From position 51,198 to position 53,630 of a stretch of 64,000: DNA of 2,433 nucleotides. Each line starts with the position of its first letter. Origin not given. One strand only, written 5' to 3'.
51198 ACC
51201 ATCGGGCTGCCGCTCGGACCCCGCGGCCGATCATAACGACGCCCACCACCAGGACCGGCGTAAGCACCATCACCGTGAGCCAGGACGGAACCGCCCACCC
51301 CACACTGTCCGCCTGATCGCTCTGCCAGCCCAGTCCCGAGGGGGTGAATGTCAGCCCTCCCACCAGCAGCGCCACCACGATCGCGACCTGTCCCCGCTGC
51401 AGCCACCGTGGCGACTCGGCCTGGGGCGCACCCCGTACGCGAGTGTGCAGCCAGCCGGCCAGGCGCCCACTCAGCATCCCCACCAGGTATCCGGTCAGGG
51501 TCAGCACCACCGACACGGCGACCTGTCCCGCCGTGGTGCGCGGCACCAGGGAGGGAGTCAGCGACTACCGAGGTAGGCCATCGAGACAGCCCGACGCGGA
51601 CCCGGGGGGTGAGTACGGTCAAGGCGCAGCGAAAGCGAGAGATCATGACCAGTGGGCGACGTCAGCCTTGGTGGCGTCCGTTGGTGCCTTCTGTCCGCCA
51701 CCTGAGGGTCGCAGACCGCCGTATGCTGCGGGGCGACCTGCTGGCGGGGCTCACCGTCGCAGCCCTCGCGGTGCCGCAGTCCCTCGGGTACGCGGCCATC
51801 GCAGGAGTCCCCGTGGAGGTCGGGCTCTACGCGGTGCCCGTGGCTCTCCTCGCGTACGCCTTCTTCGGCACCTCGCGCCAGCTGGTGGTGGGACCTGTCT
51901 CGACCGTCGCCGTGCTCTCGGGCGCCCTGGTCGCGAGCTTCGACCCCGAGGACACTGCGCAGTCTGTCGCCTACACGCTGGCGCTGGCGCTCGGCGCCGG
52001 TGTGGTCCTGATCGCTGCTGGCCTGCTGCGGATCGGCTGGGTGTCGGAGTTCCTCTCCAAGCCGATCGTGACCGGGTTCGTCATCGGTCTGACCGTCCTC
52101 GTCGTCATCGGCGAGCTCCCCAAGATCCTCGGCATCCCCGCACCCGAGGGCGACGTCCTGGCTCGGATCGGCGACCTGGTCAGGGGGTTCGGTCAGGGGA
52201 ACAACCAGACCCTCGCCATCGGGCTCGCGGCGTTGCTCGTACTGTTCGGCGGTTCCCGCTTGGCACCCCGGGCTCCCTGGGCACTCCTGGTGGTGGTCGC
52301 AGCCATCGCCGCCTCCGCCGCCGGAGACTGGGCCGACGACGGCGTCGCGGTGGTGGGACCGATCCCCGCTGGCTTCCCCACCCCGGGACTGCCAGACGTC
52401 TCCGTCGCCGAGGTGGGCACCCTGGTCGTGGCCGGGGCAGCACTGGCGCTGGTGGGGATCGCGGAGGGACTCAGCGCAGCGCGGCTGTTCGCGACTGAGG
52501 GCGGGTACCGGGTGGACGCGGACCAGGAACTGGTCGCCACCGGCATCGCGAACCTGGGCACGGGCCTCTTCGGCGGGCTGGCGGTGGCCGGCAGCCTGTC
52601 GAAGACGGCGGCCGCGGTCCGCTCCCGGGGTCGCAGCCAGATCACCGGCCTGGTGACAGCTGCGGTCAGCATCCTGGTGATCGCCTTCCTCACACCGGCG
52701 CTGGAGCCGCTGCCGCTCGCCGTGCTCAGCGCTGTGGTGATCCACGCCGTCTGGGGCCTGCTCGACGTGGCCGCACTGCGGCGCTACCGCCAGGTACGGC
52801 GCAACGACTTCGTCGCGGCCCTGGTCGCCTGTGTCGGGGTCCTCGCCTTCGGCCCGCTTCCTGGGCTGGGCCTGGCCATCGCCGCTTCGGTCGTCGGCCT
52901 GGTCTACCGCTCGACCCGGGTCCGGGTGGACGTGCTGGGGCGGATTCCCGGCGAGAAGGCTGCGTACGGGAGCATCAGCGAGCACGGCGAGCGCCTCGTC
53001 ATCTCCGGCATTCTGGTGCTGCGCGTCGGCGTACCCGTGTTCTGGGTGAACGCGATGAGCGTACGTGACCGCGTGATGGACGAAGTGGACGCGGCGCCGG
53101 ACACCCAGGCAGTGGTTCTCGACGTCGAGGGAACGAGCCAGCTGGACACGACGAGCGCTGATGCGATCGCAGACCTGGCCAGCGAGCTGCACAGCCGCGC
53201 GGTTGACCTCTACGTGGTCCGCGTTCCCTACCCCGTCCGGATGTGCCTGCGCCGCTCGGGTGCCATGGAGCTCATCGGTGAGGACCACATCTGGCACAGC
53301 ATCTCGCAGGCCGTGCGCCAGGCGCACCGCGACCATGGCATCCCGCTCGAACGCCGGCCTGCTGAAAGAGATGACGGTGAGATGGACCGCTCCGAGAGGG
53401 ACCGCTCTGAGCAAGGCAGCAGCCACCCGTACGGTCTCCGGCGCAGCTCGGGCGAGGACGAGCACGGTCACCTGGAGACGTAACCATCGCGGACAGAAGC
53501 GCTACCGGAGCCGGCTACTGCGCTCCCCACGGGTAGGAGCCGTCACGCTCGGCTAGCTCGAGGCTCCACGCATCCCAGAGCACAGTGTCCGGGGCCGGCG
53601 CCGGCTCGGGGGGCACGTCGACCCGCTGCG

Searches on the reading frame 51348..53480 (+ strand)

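Call 66: search_protein_families(library=pfam, proteins=[window:51348-53480:+], max_evalue=0.00001)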
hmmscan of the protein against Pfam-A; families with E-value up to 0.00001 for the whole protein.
window:51348-53480:+ (711 aa): 2 families
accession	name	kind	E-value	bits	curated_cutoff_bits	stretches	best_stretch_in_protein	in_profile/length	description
PF00916.26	Sulfate_transp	-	9.7e-93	311.4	23.2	1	127-493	1-379/380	Sulfate permease family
PF01740.26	STAS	-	4.7e-12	46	22.6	1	551-655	6-106/106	STAS domain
